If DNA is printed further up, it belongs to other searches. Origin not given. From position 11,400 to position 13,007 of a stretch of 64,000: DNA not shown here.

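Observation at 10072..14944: LuxE/LuxC fatty-acid-reductase pair coupled to an omega-type aminotransferase and SCP2, with no luxA/B/D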

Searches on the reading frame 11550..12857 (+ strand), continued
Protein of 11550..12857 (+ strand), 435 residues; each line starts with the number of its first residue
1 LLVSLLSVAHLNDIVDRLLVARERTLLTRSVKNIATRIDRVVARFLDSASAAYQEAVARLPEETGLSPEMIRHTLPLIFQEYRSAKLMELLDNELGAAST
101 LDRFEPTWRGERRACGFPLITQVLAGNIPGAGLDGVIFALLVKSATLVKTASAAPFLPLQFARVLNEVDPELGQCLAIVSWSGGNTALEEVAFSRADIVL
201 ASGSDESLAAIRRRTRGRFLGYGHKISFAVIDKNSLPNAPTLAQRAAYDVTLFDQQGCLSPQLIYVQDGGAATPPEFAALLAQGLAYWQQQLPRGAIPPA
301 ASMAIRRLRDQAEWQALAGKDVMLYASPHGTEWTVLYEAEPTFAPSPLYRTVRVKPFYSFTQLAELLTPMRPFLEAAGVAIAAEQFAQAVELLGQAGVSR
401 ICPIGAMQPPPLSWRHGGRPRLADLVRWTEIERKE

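Call 29: search_solved_structures(query=window:11550-12857:+, max_evalue=0.01, show_alignments=2)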
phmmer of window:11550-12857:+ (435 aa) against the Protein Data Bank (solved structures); distinct sequences matched with E-value up to 0.01: 1.
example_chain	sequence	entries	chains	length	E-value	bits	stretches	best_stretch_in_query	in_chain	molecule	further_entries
7xc6_A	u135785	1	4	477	3.1e-17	65.8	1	63-295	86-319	Long-chain acyl-protein thioester reductase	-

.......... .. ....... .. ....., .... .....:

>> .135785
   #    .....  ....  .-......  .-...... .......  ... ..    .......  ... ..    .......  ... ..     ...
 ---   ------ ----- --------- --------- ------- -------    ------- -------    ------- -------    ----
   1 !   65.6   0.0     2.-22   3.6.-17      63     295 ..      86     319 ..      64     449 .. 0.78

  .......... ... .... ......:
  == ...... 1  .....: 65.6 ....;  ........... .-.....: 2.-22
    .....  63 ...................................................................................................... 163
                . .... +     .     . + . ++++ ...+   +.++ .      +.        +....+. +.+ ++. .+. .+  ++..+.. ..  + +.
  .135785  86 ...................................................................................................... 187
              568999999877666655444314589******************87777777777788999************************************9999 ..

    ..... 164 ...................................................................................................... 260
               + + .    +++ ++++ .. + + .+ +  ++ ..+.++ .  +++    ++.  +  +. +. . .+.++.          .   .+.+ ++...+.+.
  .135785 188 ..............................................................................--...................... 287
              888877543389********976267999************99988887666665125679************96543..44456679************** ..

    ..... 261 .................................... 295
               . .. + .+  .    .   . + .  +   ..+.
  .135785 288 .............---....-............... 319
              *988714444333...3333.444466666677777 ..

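Call 35: search_solved_structures(query=L083:12893-13963:+, max_evalue=0.00001)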
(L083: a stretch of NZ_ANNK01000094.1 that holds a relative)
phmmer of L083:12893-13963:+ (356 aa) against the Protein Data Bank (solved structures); distinct sequences matched with E-value up to 0.00001: 4.
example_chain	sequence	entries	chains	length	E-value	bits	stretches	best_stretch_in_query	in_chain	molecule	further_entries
2x7p_A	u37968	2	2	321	3.6e-12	49.4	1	70-288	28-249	POSSIBLE THIAMINE BIOSYNTHESIS ENZYME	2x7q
4nmy_A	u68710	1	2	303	2e-10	43.6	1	61-288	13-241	ABC-type transport system, extracellular solute-binding protein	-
3qsl_A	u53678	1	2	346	3e-09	39.8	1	56-233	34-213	Putative exported protein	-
3ix1_A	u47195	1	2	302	3.4e-06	29.8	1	60-284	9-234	N-formyl-4-amino-5-aminomethyl-2-methylpyrimidine binding protein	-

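Call 36: search_protein_families(library=ncbifam, proteins=[L083:8739-9869:+, L083:9869-11350:+, L083:11365-12132:+, L083:12129-12896:+, L083:12893-13963:+, L083:13965-14750:+, L069:7396-8733:+, L080:11329-12171:+, L082:7201-8607:+, L080:6022-6864:-], max_evalue=0.00001)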
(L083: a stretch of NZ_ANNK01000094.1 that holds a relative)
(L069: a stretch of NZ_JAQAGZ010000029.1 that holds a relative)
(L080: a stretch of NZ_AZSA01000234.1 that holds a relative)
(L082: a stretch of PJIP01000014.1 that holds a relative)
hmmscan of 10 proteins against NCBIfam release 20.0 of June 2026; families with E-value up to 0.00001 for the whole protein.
L083:8739-9869:+ (376 aa): 1 family
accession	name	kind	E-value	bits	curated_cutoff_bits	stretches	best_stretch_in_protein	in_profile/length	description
NF052244.1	LCFA_lig_LuxE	equivalog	2e-21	76.4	550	1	28-364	32-365/367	long-chain-fatty-acid--protein ligase LuxE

L083:9869-11350:+ (493 aa): 1 family
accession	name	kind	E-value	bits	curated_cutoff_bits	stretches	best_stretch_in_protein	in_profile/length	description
NF052251.1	LCFA_red_LuxC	equivalog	4.4e-31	107.9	750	1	55-484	43-454/478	long-chain-fatty-acyl-CoA reductase LuxC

L083:11365-12132:+ (255 aa): 185 families (the best 25 are shown)
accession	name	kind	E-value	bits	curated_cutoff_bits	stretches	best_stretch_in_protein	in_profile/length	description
TIGR01184.1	ntrCD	subfamily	1.6e-60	204.5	291.8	1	22-242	1-225/230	nitrate ABC transporter ATP-binding protein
NF008421.0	PRK11248.1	equivalog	5.9e-58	196.3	357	1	16-224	11-219/255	taurine ABC transporter ATP-binding subunit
NF040729.1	ABC_ATP_SaoA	equivalog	1.4e-56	191.7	360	1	9-231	6-230/248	ABC transporter ATP-binding protein SaoA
TIGR01186.1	proV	subfamily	4.5e-55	187.2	326.6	1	22-207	9-203/363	betaine/proline/choline family ABC transporter ATP-binding protein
TIGR03265.1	PhnT2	equivalog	1.6e-51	175.6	457.7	1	17-207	15-208/353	putative 2-aminoethylphosphonate ABC transporter ATP-binding protein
TIGR00968.1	3a0106s01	subfamily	6.8e-49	166.5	342.75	1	20-207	14-204/237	sulfate ABC transporter ATP-binding protein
NF008420.0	PRK11247.1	equivalog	2.5e-48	164.5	395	1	10-209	18-209/257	aliphatic sulfonates ABC transporter ATP-binding protein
NF043075.1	MMSYN1_0197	equivalog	8.4e-48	163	550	1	5-207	3-206/341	spermidine/putrescine ABC transporter ATP-binding protein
NF006987.0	PRK09452.1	equivalog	9.3e-47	159.5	482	1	3-207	16-221/378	spermidine/putrescine ABC transporter ATP-binding protein PotA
TIGR03415.1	ABC_choXWV_ATP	equivalog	5.8e-46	157.2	483.75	1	23-207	41-238/382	choline ABC transporter ATP-binding protein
NF040840.2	tungstate_WtpC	equivalog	9e-44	150.1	440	1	22-214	16-212/347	tungstate ABC transporter ATP-binding protein WtpC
TIGR01187.1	potA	subfamily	1.1e-43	149.6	355.6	1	37-214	1-182/325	polyamine ABC transporter ATP-binding protein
TIGR02211.1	LolD_lipo_ex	equivalog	3.1e-43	147.9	307.75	1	4-201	1-209/221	lipoprotein-releasing ABC transporter ATP-binding protein LolD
NF008653.0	PRK11650.1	subfamily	5.5e-43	147.4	432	1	5-210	4-211/357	sn-glycerol-3-phosphate ABC transporter ATP-binding protein UgpC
TIGR02982.1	heterocyst_DevA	subfamily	1.1e-42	146.1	295.8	1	16-205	15-212/220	ABC exporter ATP-binding subunit, DevA family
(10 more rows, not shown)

L083:12129-12896:+ (255 aa): 6 families
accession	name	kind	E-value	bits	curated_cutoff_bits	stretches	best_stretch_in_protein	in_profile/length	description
NF040733.1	ABC_perm_U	equivalog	1.4e-37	129.5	295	1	3-245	6-247/251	ABC transporter permease subunit SaoP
NF008470.0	PRK11365.1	equivalog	1.6e-30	106.4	347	1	9-244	15-250/263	aliphatic sulfonate ABC transporter permease SsuC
NF007545.0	PRK10160.1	equivalog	2.3e-28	99.4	342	1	3-228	22-252/275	taurine ABC transporter permease TauC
TIGR01183.1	ntrB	equivalog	1.7e-22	80.1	209.05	1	56-239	19-202/202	nitrate ABC transporter permease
TIGR03416.1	ABC_choXWV_perm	equivalog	2.4e-16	60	363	1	36-233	69-264/267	choline ABC transporter permease subunit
NF008196.0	PRK10952.1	equivalog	3e-16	59.2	439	1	57-220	148-309/356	glycine betaine/L-proline ABC transporter permease ProW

L083:12893-13963:+ (356 aa): 3 families
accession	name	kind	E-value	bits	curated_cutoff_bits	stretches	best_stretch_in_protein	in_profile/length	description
TIGR01728.1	SsuA_fam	subfamily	5.9e-28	97.9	163.5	1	67-352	9-289/290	aliphatic sulfonate ABC transporter substrate-binding protein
TIGR02122.1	TRAP_TAXI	subfamily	3.5e-19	68.8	84.35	1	86-225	61-209/320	TAXI family TRAP transporter solute-binding subunit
TIGR01729.1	taurine_ABC_bnd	equivalog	6.2e-08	32.4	304.25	1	79-195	20-136/300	taurine ABC transporter substrate-binding protein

L083:13965-14750:+ (261 aa): 229 families (the best 25 are shown)
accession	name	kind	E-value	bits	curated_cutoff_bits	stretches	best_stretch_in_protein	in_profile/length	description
NF006393.0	PRK08642.1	equivalog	5.9e-89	297.9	292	1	7-260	3-253/254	3-oxoacyl-ACP reductase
NF005559.1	PRK07231.1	subfamily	2.8e-58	197.4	215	1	8-259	2-248/249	glucose 1-dehydrogenase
NF004198.0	PRK05653.1-3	equivalog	1.5e-55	188.3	296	1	6-260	3-248/248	3-oxoacyl-ACP reductase FabG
TIGR01830.1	3oxo_ACP_reduc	equivalog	2.1e-54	184.7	297.75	1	13-258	1-238/239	3-oxoacyl-[acyl-carrier-protein] reductase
NF009466.0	PRK12826.1-2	subfamily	6.7e-53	179.7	222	1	10-260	3-246/248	3-oxoacyl-ACP reductase FabG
NF004197.0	PRK05653.1-1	equivalog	8e-53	179.6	332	1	4-260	1-248/249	3-oxoacyl-ACP reductase FabG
NF004791.0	PRK06138.1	equivalog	3.3e-52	177.3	312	1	7-259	2-250/252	SDR family oxidoreductase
NF006070.0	PRK08213.1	subfamily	1.2e-51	175.7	279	1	7-258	9-256/259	gluconate 5-dehydrogenase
NF009464.0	PRK12824.1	subfamily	2e-51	175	269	1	11-261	3-245/245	3-oxoacyl-ACP reductase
NF004199.0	PRK05653.1-4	equivalog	3.3e-51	174.2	301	1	7-260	2-247/247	3-oxoacyl-ACP reductase FabG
NF005853.0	PRK07774.1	equivalog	5.3e-50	170.1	303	1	7-261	3-249/250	SDR family oxidoreductase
NF052558.1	MBtsdlDhBudC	equivalog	4.8e-49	167.2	270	1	9-258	2-241/250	meso-2,3-butanediol dehydrogenase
NF009468.0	PRK12826.1-4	equivalog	9.2e-49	166.4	318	1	5-259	2-248/256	SDR family oxidoreductase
NF004778.0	PRK06124.1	equivalog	2.1e-48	164.9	303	1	7-260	8-254/256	SDR family oxidoreductase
NF006493.1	PRK08936.1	subfamily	3.1e-48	164.3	420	1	4-259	1-251/261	glucose-1-dehydrogenase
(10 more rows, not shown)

L069:7396-8733:+ (445 aa): 6 families
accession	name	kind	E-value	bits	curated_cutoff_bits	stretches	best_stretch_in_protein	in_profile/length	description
TIGR03173.1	pbuX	subfamily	1.9e-94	316.7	414.15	1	29-427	1-406/407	xanthine permease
TIGR00801.1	ncs2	superfamily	3.5e-64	217.3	291.8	1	22-426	3-415/415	NCS2 family nucleobase:cation symporter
NF037981.1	NCS2_1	subfamily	3.6e-26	91.9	40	1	35-421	14-415/419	purine/pyrimidine permease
TIGR03616.1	RutG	equivalog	4.3e-24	85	758.65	1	13-427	19-425/429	pyrimidine utilization transport protein G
NF007995.0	PRK10720.1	equivalog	1.4e-23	83.5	477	1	13-389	4-374/429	uracil permease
NF008502.0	PRK11412.1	equivalog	5.9e-21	75.1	370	1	29-424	13-424/433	uracil/xanthine transporter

L080:11329-12171:+ (280 aa): 226 families (the best 25 are shown)
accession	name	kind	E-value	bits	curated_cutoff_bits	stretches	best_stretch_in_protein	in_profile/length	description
NF006393.0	PRK08642.1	equivalog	8.6e-89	297.4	292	1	29-279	5-253/254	3-oxoacyl-ACP reductase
NF005559.1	PRK07231.1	subfamily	1.1e-57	195.4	215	1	28-278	2-248/249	glucose 1-dehydrogenase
NF009466.0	PRK12826.1-2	subfamily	2.2e-54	184.5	222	1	30-279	3-246/248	3-oxoacyl-ACP reductase FabG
NF004197.0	PRK05653.1-1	equivalog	3.4e-53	180.8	332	1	26-279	3-248/249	3-oxoacyl-ACP reductase FabG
NF005853.0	PRK07774.1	equivalog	5e-52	176.8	303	1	28-279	4-248/250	SDR family oxidoreductase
NF009464.0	PRK12824.1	subfamily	8.2e-52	176.3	269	1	30-280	2-245/245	3-oxoacyl-ACP reductase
NF004198.0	PRK05653.1-3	equivalog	2.6e-51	174.4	296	1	26-279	3-248/248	3-oxoacyl-ACP reductase FabG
NF004778.0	PRK06124.1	equivalog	1.5e-50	172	303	1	28-279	9-254/256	SDR family oxidoreductase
TIGR01830.1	3oxo_ACP_reduc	equivalog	1.6e-50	172.1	297.75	1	33-278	1-239/239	3-oxoacyl-[acyl-carrier-protein] reductase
NF006070.0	PRK08213.1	subfamily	1.2e-49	169.2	279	1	28-278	10-257/259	gluconate 5-dehydrogenase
NF004791.0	PRK06138.1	equivalog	9.6e-49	166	312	1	28-278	3-250/252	SDR family oxidoreductase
NF009468.0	PRK12826.1-4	equivalog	7.9e-47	160.1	318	1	28-278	5-248/256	SDR family oxidoreductase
NF047923.1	pyridox_DH_SDR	equivalog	1.3e-46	159.1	325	1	29-278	2-241/243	pyridoxal 4-dehydrogenase, SDR-type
NF005873.0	PRK07814.1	equivalog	1.5e-46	158.9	346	1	28-278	8-252/263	SDR family oxidoreductase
NF005909.0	PRK07890.1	subfamily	2.6e-46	158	258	1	26-278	3-258/260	short chain dehydrogenase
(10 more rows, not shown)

L082:7201-8607:+ (468 aa): 1 family
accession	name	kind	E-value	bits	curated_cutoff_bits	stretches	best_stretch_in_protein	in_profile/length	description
TIGR00813.1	sss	superfamily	2.9e-13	49.7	184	1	15-383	1-411/411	sodium/solute symporter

L080:6022-6864:- (280 aa): 2 families
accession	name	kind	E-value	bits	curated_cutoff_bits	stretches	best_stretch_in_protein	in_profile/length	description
NF006830.1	PRK09355.1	equivalog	1.7e-83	280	180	1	14-265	4-256/263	hydroxyethylthiazole kinase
TIGR00694.1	thiM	equivalog_domain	4.4e-72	242.6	256.4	1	17-262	1-246/249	hydroxyethylthiazole kinase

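Call 49: search_protein_families(library=pfam, proteins=[L061:7554-8447:-, L061:6859-7557:-, L061:12599-13021:-, L061:13343-14311:+, L054:7150-8772:-, L054:5801-7153:-, L042:12671-14101:+, L042:7211-8206:-, L042:5637-7214:+, L056:1963-2814:+], max_evalue=0.0001)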
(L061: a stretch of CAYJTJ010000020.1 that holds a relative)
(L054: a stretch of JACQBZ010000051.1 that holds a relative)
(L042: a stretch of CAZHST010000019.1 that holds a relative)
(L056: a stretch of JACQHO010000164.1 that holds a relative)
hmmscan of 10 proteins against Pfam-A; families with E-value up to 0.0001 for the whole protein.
L061:7554-8447:- (297 aa): 1 family
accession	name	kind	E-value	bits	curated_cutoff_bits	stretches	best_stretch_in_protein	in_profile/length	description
PF02775.26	TPP_enzyme_C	-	1.5e-19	70.7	21.9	1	91-234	23-150/151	Thiamine pyrophosphate enzyme, C-terminal TPP binding domain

L061:6859-7557:- (232 aa): 1 family
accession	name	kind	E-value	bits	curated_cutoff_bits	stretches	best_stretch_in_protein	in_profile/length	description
PF01558.24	POR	-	7.4e-35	121.1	27.4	1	11-209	1-170/173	Pyruvate ferredoxin/flavodoxin oxidoreductase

L061:12599-13021:- (140 aa): 0 families

L061:13343-14311:+ (322 aa): 0 families

L054:7150-8772:- (540 aa): 3 families
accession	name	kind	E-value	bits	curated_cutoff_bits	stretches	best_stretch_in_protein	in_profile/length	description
PF02518.31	HATPase_c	-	2e-25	89.8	26.4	1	432-536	2-110/111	Histidine kinase-, DNA gyrase B-, and HSP90-like ATPase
PF00512.31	HisKA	-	2.7e-15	56.6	26.9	1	325-385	2-62/66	His Kinase A (phospho-acceptor) domain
PF00672.30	HAMP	-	1.2e-08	35.6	25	1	241-292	1-52/53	HAMP domain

L054:5801-7153:- (450 aa): 8 families
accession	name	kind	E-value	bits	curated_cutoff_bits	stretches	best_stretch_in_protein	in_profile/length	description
PF00158.32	Sigma54_activat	-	3e-74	248.7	20.2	1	140-306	1-167/168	Sigma-54 interaction domain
PF25601.1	AAA_lid_14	-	3.6e-29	100.9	27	1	312-393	1-83/87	AAA+ ATPase lid domain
PF00072.30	Response_reg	-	1.2e-27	96.7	30.2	1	4-110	1-107/111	Response regulator receiver domain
PF14532.12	Sigma54_activ_2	-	1.3e-22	80.9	25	1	141-311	1-138/138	Sigma-54 interaction domain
PF02954.25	HTH_8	-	2.8e-16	59.4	22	1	406-446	2-42/42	Bacterial regulatory protein, Fis family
PF07728.20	AAA_5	-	3.4e-08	34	22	1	163-282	1-123/139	AAA domain (dynein-related subfamily)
PF00004.35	AAA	-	6.4e-06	27.1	21.2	1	164-288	1-114/131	ATPase family associated with various cellular activities (AAA)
PF07724.20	AAA_2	-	1.1e-05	26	27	1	164-292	6-135/166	AAA domain (Cdc48 subfamily)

L042:12671-14101:+ (476 aa): 1 family
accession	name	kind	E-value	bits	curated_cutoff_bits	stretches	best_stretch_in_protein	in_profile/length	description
PF09861.14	Lar_N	-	4.6e-35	121.1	23.3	1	11-209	1-194/204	Lactate racemase N-terminal domain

L042:7211-8206:- (331 aa): 0 families

L042:5637-7214:+ (525 aa): 1 family
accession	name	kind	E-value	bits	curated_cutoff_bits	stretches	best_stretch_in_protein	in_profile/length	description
PF02321.23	OEP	-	6.1e-46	157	22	2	334-515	3-187/187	Outer membrane efflux protein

L056:1963-2814:+ (283 aa): 0 families
